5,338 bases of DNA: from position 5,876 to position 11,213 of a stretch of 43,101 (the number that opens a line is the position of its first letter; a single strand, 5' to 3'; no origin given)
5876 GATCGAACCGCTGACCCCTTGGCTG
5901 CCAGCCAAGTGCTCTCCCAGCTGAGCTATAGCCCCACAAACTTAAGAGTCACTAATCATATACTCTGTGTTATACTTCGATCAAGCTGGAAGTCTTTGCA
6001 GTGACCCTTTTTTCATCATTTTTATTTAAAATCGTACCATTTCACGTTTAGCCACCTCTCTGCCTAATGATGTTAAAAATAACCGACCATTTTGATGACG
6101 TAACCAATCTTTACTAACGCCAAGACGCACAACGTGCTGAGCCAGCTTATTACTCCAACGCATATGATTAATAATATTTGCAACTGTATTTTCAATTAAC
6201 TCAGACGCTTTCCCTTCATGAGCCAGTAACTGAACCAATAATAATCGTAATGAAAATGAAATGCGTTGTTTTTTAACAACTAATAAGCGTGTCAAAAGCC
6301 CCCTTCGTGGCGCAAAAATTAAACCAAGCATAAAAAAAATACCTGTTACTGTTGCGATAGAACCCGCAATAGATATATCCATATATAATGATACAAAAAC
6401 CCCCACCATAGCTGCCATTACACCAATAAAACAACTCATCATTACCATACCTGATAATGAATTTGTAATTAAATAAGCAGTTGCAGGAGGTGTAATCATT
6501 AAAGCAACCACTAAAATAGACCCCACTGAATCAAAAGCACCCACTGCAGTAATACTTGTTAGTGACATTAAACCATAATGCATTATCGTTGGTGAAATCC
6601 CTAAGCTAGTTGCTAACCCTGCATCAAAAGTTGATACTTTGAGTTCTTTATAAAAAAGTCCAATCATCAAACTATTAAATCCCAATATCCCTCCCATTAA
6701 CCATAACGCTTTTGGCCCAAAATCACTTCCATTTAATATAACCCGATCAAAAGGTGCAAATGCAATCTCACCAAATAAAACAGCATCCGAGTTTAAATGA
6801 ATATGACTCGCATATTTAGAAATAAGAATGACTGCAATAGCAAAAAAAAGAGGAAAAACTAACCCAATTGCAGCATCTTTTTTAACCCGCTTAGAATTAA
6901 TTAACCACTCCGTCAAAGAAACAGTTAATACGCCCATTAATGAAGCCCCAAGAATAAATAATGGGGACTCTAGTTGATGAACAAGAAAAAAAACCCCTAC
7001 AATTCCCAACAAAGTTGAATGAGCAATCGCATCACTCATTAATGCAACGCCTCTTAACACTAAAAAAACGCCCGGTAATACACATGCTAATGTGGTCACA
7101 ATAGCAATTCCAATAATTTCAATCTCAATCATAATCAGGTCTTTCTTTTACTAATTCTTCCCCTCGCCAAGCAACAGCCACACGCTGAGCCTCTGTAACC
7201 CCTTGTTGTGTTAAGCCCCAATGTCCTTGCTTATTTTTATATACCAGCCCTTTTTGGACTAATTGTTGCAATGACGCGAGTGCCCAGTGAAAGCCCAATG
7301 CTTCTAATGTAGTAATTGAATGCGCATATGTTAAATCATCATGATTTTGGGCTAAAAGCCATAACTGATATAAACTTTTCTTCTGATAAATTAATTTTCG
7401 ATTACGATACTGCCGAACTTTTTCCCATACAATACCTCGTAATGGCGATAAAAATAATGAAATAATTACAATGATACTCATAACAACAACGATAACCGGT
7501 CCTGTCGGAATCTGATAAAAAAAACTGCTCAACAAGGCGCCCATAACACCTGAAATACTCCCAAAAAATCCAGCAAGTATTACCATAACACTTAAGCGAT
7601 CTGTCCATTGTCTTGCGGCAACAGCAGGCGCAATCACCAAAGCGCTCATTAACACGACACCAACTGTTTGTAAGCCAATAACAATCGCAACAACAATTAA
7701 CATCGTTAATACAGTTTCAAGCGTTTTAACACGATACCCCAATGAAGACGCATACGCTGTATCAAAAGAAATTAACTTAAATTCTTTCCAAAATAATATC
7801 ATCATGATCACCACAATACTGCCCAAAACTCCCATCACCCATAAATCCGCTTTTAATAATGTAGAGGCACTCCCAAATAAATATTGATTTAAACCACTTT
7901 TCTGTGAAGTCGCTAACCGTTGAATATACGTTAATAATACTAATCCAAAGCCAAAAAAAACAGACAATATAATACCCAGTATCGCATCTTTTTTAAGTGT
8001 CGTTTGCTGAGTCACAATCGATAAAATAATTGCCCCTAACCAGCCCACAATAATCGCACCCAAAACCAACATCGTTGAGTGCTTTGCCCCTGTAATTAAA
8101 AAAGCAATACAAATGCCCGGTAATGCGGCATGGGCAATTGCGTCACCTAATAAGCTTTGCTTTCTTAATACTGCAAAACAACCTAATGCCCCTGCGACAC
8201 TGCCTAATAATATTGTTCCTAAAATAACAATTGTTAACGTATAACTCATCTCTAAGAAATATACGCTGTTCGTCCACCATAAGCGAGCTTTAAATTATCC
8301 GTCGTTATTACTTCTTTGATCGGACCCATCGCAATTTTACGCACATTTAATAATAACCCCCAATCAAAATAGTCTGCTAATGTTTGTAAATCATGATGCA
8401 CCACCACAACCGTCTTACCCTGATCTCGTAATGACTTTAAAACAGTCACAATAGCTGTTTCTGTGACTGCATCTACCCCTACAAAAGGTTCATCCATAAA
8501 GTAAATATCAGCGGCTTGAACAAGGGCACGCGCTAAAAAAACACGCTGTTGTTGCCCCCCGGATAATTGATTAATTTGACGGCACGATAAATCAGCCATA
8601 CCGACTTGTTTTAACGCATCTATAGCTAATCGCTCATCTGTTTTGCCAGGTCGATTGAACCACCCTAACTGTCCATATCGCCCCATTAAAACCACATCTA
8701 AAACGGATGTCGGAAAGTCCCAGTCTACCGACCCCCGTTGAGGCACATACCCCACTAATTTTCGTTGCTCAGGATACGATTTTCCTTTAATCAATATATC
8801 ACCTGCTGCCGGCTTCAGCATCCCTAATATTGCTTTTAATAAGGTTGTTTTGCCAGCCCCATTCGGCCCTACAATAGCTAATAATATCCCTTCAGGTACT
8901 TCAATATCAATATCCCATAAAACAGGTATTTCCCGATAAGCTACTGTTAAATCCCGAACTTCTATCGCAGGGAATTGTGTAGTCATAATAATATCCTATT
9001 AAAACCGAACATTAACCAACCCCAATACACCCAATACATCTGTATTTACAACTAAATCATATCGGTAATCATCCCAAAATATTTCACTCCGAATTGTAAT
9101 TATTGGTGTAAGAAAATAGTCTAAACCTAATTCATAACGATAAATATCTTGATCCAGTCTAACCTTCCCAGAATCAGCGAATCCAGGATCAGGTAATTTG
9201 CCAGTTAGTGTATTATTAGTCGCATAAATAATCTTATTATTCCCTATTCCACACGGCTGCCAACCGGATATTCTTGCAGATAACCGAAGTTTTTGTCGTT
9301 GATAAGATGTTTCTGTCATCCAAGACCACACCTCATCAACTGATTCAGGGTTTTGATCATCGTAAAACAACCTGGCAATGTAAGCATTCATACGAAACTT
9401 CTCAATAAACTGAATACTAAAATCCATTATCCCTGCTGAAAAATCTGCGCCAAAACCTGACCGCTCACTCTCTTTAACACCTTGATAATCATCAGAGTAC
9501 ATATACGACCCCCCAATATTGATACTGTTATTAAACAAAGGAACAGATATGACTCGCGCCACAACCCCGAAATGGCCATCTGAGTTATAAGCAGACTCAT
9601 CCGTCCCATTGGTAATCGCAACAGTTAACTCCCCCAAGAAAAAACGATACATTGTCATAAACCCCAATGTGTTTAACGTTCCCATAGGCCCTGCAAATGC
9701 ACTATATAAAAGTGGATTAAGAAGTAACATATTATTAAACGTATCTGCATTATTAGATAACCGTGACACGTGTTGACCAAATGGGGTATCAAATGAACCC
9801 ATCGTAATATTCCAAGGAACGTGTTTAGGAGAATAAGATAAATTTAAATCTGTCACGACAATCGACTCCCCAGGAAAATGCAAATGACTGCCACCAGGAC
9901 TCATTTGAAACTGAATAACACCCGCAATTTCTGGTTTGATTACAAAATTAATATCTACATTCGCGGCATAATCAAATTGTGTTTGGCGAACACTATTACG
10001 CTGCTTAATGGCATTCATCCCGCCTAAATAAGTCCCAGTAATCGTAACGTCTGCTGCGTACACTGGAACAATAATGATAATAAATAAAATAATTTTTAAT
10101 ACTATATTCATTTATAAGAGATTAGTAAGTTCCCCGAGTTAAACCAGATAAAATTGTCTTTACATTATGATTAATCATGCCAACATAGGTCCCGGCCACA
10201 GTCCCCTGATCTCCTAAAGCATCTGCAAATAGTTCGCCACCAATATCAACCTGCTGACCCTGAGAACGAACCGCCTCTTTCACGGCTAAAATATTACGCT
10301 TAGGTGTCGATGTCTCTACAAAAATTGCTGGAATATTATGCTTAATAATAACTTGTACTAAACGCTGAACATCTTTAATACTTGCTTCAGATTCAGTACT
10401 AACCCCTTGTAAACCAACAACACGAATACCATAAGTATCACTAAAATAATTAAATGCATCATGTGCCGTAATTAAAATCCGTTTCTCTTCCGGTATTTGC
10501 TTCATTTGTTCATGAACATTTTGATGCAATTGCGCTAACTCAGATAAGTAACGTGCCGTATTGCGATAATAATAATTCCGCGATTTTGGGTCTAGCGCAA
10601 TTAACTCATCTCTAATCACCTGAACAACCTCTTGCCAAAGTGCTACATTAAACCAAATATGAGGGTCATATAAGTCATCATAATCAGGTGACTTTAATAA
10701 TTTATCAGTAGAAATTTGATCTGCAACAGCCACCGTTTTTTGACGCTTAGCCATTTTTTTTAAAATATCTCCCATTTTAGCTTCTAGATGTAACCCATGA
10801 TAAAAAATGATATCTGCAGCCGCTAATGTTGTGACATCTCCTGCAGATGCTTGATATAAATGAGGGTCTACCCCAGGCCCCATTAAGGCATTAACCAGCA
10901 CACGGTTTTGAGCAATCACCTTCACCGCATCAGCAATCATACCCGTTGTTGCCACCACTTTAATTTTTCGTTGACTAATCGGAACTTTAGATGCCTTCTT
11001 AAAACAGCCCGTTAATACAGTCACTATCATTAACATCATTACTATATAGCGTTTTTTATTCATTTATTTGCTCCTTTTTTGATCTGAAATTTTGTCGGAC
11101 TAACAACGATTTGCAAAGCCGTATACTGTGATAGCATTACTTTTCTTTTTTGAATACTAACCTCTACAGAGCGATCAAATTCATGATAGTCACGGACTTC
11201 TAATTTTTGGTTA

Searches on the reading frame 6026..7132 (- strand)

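Call 18: search_protein_families(library=pfam, proteins=[window:6026-7132:-])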
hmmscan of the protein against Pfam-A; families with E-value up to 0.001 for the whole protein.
window:6026-7132:- (368 aa): 1 family
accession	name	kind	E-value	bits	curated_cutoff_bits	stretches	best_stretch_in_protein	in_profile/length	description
PF00950.22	ABC-3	-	1.2e-44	153.2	20.1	1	9-273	11-257/258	ABC 3 transport family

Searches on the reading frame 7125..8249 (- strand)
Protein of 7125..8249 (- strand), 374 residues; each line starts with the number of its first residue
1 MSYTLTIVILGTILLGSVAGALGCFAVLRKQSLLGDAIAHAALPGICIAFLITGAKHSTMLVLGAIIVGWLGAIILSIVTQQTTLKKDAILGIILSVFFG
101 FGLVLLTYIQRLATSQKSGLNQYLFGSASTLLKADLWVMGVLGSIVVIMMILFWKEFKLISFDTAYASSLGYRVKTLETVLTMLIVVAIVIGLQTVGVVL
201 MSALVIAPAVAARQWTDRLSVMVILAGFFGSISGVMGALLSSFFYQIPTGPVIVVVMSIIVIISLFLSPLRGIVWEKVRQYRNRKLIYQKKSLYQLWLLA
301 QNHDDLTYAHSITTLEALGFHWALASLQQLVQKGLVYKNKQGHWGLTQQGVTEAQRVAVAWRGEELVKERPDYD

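Call 18: search_protein_families(library=pfam, proteins=[window:7125-8249:-])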
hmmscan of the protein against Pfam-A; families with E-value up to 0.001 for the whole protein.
window:7125-8249:- (374 aa): 2 families
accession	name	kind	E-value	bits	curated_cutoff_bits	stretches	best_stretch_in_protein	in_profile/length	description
PF00950.22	ABC-3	-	3.5e-70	236.9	20.1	1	4-267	4-257/258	ABC 3 transport family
PF01032.23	FecCD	-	1.3e-11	44.5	26.5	1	38-263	79-304/311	FecCD transport family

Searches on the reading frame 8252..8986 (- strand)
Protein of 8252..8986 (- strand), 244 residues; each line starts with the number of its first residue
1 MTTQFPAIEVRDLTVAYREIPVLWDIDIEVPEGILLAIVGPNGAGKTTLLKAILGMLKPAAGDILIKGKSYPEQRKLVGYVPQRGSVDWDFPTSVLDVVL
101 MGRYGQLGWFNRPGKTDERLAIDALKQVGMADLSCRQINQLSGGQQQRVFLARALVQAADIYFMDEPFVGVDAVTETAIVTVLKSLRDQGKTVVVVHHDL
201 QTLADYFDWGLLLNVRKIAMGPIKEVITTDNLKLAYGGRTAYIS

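Call 18: search_protein_families(library=pfam, proteins=[window:8252-8986:-])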
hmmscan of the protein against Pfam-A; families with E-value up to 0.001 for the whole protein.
window:8252-8986:- (244 aa): 5 families
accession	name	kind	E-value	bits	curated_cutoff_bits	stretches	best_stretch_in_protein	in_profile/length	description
PF00005.33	ABC_tran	-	1.2e-30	107.3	25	1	25-168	3-136/137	ABC transporter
PF13304.12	AAA_21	-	4.5e-09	37.2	27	1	36-59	2-31/304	AAA domain, putative AbiEii toxin, Type IV TA system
PF02463.25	SMC_N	-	2.4e-07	30.9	40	0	36-55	27-49/220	RecF/RecN/SMC N terminal domain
PF13476.12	AAA_23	-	1.5e-05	26.1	27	1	33-57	19-43/201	AAA domain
PF13555.12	AAA_29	-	9.4e-05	22.5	27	1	32-60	22-49/61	P-loop containing region of AAA domain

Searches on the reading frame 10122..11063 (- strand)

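Call 18: search_protein_families(library=pfam, proteins=[window:10122-11063:-])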
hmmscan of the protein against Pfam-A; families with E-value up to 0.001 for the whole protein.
window:10122-11063:- (313 aa): 1 family
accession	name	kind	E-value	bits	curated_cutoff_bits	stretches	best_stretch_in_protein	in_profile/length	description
PF01297.22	ZnuA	-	1.8e-77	260.8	29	1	36-305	1-261/263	Zinc-uptake complex component A periplasmic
